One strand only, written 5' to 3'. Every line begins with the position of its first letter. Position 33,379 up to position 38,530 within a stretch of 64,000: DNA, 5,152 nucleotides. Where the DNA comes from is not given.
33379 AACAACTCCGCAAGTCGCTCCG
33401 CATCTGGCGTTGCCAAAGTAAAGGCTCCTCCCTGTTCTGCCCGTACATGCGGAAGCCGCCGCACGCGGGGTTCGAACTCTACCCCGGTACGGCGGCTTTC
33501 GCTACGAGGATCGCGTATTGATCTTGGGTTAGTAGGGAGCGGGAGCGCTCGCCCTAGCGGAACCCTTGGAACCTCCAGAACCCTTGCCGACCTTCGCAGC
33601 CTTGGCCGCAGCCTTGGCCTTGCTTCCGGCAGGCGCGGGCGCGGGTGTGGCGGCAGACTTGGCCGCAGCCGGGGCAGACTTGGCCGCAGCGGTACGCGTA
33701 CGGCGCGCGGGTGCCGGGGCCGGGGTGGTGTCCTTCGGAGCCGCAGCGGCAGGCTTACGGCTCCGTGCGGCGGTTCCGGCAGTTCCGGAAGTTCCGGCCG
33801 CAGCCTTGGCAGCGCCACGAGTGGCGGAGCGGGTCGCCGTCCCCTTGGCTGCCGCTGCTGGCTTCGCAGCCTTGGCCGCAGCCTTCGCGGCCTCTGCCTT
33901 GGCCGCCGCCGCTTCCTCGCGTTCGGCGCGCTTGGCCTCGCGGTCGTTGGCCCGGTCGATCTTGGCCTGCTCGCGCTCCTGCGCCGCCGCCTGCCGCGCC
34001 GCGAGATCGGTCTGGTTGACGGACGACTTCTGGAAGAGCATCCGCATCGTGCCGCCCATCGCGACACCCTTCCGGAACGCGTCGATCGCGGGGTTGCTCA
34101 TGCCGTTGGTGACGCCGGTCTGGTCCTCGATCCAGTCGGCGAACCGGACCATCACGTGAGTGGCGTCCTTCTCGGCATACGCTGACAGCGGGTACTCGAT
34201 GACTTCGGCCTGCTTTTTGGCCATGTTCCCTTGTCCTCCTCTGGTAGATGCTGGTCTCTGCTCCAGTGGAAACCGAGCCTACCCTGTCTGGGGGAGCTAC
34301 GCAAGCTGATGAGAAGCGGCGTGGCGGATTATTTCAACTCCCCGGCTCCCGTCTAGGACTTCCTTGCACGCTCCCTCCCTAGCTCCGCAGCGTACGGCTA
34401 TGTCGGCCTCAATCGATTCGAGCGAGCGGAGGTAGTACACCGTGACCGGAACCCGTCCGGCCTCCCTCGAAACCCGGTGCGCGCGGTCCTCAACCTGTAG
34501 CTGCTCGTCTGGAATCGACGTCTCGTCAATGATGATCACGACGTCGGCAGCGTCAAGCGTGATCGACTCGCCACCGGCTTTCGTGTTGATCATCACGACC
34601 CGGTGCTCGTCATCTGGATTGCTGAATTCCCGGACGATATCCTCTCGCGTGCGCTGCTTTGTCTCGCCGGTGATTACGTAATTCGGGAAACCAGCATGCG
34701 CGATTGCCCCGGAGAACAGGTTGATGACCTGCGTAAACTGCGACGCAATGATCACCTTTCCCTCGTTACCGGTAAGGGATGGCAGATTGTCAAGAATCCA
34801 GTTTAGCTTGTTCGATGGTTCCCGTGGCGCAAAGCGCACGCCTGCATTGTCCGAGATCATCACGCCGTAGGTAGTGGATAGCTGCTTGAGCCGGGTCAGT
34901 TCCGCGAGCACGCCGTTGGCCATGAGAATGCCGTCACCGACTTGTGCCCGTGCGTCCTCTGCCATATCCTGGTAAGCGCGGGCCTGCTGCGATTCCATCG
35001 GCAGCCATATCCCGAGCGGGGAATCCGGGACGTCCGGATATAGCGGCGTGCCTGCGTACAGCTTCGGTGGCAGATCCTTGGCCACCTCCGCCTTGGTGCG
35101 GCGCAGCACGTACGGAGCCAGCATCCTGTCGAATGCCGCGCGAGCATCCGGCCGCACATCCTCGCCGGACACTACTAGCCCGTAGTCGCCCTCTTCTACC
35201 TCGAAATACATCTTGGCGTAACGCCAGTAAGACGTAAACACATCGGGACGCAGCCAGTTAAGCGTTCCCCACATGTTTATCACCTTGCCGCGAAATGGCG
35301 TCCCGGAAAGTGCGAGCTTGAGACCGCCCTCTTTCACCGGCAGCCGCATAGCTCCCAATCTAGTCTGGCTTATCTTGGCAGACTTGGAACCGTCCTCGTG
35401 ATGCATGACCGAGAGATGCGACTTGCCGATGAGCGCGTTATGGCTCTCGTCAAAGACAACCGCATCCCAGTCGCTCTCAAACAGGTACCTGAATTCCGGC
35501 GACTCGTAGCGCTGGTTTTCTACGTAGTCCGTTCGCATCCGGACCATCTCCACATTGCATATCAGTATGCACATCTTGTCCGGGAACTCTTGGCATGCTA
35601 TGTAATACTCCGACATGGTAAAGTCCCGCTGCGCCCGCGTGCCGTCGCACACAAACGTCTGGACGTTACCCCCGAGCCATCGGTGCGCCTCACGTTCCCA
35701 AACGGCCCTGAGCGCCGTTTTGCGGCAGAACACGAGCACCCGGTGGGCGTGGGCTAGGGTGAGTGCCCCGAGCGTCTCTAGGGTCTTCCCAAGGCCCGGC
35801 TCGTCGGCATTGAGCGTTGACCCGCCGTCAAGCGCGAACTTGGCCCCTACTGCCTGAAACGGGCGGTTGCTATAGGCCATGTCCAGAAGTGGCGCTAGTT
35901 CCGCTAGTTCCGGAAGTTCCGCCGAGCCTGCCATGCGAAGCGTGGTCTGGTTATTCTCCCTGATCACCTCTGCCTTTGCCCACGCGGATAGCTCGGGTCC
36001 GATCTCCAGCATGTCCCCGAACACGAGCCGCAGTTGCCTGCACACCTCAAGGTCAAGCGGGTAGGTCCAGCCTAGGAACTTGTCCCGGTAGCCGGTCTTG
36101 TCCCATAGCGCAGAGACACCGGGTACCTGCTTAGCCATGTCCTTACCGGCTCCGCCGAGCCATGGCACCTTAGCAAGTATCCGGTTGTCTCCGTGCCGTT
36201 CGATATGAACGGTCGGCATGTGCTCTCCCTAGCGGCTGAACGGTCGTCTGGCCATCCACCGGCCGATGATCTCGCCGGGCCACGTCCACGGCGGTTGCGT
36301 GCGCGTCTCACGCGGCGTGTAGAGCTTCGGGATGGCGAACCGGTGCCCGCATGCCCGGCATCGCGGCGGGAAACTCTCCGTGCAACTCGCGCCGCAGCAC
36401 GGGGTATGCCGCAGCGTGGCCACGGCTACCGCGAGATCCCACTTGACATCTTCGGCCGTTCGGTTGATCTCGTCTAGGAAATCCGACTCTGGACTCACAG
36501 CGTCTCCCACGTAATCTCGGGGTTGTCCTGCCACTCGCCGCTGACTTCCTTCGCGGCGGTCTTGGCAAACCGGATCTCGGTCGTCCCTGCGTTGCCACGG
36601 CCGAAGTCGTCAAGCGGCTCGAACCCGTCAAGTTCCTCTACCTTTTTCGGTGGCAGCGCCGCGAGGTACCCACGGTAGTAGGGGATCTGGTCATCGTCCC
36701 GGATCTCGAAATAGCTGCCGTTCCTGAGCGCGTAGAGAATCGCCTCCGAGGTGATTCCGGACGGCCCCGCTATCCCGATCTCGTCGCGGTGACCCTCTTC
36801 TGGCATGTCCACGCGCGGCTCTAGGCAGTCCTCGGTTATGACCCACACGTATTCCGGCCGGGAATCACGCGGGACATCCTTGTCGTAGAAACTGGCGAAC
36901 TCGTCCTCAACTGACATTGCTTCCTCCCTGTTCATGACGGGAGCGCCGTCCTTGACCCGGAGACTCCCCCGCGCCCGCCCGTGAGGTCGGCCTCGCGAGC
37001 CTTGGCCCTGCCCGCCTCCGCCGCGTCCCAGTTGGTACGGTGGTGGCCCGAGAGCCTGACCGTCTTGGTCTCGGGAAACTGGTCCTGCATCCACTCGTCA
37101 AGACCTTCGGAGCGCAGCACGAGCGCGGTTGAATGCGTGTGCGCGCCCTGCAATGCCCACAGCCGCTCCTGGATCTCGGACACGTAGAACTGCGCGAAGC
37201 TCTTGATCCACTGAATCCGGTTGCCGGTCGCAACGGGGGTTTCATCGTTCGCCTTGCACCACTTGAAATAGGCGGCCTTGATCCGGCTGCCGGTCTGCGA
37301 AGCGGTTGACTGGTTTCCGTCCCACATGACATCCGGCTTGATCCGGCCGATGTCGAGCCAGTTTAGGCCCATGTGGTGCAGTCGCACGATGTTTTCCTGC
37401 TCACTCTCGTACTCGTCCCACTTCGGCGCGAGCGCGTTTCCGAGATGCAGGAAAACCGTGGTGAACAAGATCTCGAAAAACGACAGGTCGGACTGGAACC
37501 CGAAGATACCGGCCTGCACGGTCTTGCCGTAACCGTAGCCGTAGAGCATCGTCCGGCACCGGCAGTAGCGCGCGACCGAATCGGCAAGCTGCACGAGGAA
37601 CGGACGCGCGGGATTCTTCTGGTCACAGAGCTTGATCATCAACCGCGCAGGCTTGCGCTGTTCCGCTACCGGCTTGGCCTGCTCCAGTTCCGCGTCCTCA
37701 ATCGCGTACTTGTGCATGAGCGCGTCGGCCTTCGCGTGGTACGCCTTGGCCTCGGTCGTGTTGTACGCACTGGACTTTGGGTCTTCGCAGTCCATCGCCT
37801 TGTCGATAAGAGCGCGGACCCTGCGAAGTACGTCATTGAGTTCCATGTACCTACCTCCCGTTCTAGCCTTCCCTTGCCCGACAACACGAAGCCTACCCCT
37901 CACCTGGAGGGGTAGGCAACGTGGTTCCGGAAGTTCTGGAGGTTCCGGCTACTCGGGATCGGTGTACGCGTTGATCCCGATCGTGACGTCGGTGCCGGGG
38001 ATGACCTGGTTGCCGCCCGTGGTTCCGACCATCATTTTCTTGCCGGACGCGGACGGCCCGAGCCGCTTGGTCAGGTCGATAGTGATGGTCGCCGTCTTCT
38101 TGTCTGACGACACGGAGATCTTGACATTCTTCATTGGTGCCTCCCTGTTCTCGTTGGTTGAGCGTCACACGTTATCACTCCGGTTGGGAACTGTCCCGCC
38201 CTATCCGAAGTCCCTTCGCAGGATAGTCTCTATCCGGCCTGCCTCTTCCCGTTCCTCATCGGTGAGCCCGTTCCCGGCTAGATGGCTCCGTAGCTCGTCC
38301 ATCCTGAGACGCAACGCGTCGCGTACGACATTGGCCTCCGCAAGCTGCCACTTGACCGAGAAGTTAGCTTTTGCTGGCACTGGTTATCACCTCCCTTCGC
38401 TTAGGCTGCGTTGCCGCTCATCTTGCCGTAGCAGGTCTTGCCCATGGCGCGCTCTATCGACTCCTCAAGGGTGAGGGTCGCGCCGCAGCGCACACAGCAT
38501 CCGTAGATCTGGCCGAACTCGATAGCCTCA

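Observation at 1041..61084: Dispersed 27-bp 'triple box' element (3 x 9-bp GGAAC units), 21 copies across the whole phage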

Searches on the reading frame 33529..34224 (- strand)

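Call 46: search_protein_families(library=pfam, max_evalue=0.05, proteins=[window:33529-34224:-])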
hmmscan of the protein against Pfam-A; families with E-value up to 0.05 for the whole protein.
window:33529-34224:- (231 aa): 0 families

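Call 55: search_protein_families(library=phrogs, max_evalue=0.001, proteins=[window:33529-34224:-])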
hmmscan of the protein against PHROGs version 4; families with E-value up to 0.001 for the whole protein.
window:33529-34224:- (231 aa): 1 family
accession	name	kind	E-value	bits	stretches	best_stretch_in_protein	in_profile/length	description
phrog_34140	-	unknown function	9.7e-14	52.8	1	16-146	17-148/196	-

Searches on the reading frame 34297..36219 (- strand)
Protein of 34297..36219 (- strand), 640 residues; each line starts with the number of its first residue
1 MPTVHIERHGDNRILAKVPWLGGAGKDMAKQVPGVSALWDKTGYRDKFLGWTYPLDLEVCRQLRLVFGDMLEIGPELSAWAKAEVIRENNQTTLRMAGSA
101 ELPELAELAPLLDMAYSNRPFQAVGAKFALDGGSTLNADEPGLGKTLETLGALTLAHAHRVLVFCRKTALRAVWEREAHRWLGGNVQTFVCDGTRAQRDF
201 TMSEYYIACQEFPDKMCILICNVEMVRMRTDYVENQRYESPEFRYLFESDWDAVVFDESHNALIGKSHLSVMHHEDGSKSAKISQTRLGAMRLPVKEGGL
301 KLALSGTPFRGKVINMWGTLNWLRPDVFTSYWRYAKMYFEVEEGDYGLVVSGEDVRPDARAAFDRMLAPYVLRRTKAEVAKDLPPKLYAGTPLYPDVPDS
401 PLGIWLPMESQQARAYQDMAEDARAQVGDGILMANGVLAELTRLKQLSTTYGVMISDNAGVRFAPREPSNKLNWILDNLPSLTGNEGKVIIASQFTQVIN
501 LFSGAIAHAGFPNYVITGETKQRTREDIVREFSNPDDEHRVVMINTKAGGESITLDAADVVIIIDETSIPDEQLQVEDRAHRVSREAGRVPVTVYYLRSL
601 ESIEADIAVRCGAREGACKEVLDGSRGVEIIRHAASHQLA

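Call 10: search_protein_families(library=pfam, proteins=[window:34297-36219:-])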
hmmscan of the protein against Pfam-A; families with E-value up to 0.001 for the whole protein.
window:34297-36219:- (640 aa): 3 families
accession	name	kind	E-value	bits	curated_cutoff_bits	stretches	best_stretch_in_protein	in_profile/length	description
PF00176.29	SNF2-rel_dom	-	6.9e-21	75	24.9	1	136-417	21-250/290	SNF2-related domain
PF00271.37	Helicase_C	-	4.9e-17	62.6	23.5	1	471-583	2-109/110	Helicase conserved C-terminal domain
PF04851.21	ResIII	-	0.00086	19.7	22.5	0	141-271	32-146/164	Type III restriction enzyme, res subunit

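Call 16: find_related_loci(query=window:34297-36219:-, collection=viral_contigs, flank=10000)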
Query window:34297-36219:- (640 aa) in viral_contigs; peptide patterns used: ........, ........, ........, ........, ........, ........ (x = any residue, [..] = any of these).
3 stretches matched a pattern; 1 encode a relative of the query (tblastn E <= 1e-3); 1 distinct loci.
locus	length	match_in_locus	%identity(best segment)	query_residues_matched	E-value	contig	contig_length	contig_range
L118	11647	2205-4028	42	14-604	2e-137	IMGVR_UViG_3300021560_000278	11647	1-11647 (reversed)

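Call 29: find_homologous_proteins(query=window:34297-36219:-)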
Query window:34297-36219:- (640 aa): 1346 proteins with E <= 0.001 among 8000 candidates; the best 120 are listed.
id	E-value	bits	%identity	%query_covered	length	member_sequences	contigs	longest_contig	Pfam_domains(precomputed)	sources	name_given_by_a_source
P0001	0.0e+0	1474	100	100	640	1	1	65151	PF00176.30,PF00271.38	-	-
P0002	1.5e-248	844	61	100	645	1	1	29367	PF00176.30,PF00271.38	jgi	jgi:SNF2 family DNA or RNA helicase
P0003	1.4e-226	772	57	99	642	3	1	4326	PF00176.30,PF00271.38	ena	-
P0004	7.1e-222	756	56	99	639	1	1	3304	PF00176.30,PF00271.38,PF04851.22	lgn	-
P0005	1.6e-195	669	51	99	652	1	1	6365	PF00176.30,PF00271.38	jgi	jgi:SNF2 family DNA or RNA helicase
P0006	3.2e-188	645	51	98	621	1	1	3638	PF00176.30,PF00271.38,PF04851.22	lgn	-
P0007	1.0e-186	640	51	98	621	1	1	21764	PF00176.30,PF00271.38,PF04851.22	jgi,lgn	jgi:SNF2 family DNA or RNA helicase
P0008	2.6e-184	632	51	98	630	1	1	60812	PF00176.30,PF00271.38,PF04851.22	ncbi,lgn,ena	-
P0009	3.6e-184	632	50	99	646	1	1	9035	PF00176.30,PF00271.38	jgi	jgi:SNF2 family DNA or RNA helicase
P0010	1.5e-183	630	50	99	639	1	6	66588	PF00176.30,PF00271.38,PF04851.22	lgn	-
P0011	1.3e-182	627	48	99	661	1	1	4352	PF00176.30,PF00271.38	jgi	jgi:SNF2 family DNA or RNA helicase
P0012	1.9e-178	613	49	99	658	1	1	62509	PF00176.30,PF00271.38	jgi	jgi:SNF2 family DNA or RNA helicase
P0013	8.5e-178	611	49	99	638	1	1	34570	PF00176.30,PF00271.38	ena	-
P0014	7.6e-177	608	49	98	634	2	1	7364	PF00176.30,PF00271.38,PF04851.22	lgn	-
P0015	2.5e-175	603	50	99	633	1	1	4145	PF00176.30,PF00271.38,PF04851.22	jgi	jgi:SNF2 family DNA or RNA helicase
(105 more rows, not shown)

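Call 31: find_encoding_contigs(protein=P0002, flank=10000, max_places=2)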
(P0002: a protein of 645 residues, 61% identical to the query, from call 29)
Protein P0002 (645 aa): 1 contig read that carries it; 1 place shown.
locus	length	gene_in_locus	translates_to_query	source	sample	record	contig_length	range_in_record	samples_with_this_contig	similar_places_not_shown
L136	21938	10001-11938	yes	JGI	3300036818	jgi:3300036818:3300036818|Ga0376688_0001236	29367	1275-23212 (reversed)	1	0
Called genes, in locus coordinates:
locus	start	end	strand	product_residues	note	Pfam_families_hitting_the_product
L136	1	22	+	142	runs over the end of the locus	-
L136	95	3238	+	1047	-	-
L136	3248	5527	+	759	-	PF12138:Spherulin4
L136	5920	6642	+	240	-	PF19474:DUF6011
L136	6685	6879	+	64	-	-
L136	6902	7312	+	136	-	-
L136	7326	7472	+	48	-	-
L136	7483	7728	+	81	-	-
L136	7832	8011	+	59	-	-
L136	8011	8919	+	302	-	PF10979:DUF2786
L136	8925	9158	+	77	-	-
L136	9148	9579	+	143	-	-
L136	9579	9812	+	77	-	-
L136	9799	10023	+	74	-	-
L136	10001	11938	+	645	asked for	PF00176:SNF2-rel_dom, PF00271:Helicase_C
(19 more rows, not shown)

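Call 34: find_encoding_contigs(protein=P0010, flank=10000, max_places=1)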
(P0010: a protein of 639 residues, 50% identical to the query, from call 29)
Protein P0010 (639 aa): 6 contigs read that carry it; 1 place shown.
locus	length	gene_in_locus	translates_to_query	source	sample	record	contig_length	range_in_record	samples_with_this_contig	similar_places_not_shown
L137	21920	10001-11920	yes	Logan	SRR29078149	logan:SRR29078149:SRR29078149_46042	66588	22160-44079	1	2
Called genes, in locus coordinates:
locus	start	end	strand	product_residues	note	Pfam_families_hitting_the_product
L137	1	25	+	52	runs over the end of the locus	-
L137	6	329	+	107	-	-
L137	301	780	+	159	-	-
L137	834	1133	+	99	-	-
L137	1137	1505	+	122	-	PF23140:Gp80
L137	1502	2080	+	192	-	-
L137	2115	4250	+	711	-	-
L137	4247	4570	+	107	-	-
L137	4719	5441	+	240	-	-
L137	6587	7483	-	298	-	-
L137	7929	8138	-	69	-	-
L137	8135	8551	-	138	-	-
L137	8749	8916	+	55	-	-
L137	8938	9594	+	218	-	PF19474:DUF6011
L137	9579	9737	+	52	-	-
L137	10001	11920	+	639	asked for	PF00176:SNF2-rel_dom, PF04851:ResIII (weak), PF00271:Helicase_C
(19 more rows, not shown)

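Call 35: find_encoding_contigs(protein=P0012, flank=10000, max_places=1)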
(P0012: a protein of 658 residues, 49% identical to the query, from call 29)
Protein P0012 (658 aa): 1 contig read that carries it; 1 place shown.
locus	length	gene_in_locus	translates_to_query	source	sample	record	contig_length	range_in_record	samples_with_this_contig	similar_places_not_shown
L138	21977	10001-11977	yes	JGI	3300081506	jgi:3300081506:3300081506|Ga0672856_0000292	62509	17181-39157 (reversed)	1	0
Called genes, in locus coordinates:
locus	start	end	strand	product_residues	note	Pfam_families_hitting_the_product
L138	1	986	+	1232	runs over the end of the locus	PF21722:Gly_rich_2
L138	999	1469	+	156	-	-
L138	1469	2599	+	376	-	-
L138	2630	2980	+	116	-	-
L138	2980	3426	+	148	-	PF23140:Gp80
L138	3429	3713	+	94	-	-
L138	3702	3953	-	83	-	-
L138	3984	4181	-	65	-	-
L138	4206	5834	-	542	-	-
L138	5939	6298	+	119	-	-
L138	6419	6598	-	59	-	-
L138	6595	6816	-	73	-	PF14373:Imm_superinfect (weak)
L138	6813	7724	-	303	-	-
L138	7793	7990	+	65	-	-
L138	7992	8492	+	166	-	PF19474:DUF6011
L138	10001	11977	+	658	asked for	PF00176:SNF2-rel_dom, PF00271:Helicase_C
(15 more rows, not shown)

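Call 36: find_encoding_contigs(protein=P0008, flank=10000, max_places=1)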
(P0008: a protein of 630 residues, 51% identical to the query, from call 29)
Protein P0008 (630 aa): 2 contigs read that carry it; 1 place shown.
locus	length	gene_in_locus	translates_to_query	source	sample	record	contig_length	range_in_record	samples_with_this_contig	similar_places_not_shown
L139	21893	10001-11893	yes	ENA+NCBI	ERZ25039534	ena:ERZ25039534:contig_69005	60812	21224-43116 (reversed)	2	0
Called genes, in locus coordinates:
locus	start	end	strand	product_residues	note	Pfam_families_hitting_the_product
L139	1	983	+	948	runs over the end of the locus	-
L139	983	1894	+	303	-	-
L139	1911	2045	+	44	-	-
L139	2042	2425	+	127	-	PF23140:Gp80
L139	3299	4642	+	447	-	PF14594:Sipho_Gp37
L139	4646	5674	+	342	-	-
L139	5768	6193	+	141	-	-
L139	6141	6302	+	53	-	-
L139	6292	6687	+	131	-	-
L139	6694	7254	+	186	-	-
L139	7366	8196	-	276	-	-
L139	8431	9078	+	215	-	PF19474:DUF6011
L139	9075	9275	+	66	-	-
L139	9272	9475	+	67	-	-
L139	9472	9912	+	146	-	-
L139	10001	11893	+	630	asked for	PF00176:SNF2-rel_dom, PF04851:ResIII (faint), PF00271:Helicase_C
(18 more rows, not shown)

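Call 48: find_related_loci(query=A3, collection=viral_contigs, flank=10000)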
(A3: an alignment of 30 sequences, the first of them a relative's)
Query A3 (640 aa) in viral_contigs; peptide patterns used: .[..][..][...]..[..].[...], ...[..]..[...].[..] (x = any residue, [..] = any of these).
324 stretches matched a pattern; 170 encode a relative of the query (tblastn E <= 1e-3); the best 80 are kept; 80 distinct loci.
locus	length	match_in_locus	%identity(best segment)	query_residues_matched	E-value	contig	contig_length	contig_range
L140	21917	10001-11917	61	1-637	0e+0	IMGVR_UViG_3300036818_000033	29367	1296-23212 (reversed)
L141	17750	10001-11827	51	3-628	0e+0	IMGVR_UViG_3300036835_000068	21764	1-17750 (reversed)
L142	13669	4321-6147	42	12-608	2e-146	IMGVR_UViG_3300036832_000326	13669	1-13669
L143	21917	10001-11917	43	4-630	2e-145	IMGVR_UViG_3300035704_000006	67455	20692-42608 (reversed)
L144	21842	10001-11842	43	3-608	5e-144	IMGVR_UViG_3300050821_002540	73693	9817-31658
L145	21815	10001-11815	42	12-608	2e-142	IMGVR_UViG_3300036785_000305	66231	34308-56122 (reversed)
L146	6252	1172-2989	42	12-608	6e-142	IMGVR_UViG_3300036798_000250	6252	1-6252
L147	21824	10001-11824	42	12-604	9e-146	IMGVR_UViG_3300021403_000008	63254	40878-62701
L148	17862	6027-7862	41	12-609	1e-140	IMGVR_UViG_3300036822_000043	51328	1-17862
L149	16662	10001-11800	43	12-608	9e-141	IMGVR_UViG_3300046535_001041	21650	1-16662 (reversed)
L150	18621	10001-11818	41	12-604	2e-140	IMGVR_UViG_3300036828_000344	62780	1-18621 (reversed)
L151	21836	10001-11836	41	12-609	4e-140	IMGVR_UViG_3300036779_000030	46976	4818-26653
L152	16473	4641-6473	42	12-625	9e-140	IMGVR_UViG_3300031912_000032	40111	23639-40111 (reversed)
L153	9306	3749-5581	42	12-625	8e-140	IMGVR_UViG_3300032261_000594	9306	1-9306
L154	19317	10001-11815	42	12-608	7e-140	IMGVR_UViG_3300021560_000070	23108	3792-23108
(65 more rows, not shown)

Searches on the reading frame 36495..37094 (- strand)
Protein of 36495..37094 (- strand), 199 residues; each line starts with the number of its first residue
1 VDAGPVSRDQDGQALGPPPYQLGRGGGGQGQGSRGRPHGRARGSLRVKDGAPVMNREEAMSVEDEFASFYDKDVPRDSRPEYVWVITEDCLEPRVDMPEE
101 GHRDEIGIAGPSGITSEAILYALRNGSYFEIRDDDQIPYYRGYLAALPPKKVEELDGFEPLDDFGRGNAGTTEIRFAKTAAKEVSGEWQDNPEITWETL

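Call 46: search_protein_families(library=pfam, max_evalue=0.05, proteins=[window:36495-37094:-])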
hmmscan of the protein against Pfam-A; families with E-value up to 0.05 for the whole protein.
window:36495-37094:- (199 aa): 0 families

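Call 55: search_protein_families(library=phrogs, max_evalue=0.001, proteins=[window:36495-37094:-])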
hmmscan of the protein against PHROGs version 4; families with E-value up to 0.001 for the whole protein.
window:36495-37094:- (199 aa): 1 family
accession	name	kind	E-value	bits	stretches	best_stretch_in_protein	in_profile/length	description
phrog_12268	-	unknown function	6.2e-09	37.5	1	81-179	3-107/113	-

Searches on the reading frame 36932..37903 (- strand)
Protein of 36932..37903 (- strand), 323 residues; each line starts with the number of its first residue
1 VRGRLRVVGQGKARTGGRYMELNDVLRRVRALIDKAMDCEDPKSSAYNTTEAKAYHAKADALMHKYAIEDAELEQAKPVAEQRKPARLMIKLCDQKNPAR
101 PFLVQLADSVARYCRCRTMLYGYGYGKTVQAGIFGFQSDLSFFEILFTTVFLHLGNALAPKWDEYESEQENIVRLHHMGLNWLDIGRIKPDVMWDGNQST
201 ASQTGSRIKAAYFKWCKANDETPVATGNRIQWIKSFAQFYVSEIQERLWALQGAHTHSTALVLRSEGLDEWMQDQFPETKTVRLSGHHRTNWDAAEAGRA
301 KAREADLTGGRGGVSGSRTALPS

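Call 46: search_protein_families(library=pfam, max_evalue=0.05, proteins=[window:36932-37903:-])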
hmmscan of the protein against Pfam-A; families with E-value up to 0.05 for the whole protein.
window:36932-37903:- (323 aa): 2 families
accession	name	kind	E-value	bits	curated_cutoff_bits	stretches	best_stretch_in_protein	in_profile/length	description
PF10979.13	DUF2786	-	0.00025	21.4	23.9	1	25-69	2-39/40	Protein of unknown function (DUF2786)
PF23771.1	DUF7168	-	0.0094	16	25.5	0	96-142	15-61/140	Domain of unknown function (DUF7168)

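Call 55: search_protein_families(library=phrogs, max_evalue=0.001, proteins=[window:36932-37903:-])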
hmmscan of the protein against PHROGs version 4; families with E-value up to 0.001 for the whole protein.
window:36932-37903:- (323 aa): 1 family
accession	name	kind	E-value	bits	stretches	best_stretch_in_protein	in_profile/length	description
phrog_421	-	unknown function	2.7e-27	96.8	1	20-313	4-232/241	unknown function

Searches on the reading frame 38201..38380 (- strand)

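Call 46: search_protein_families(library=pfam, max_evalue=0.05, proteins=[window:38201-38380:-])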
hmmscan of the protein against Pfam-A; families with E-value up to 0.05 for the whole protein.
window:38201-38380:- (59 aa): 1 family
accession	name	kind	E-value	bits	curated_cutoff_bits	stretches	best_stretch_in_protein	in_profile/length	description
PF02120.21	Flg_hook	-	0.03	14.6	29.8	1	14-42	44-72/85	Flagellar hook-length control protein FliK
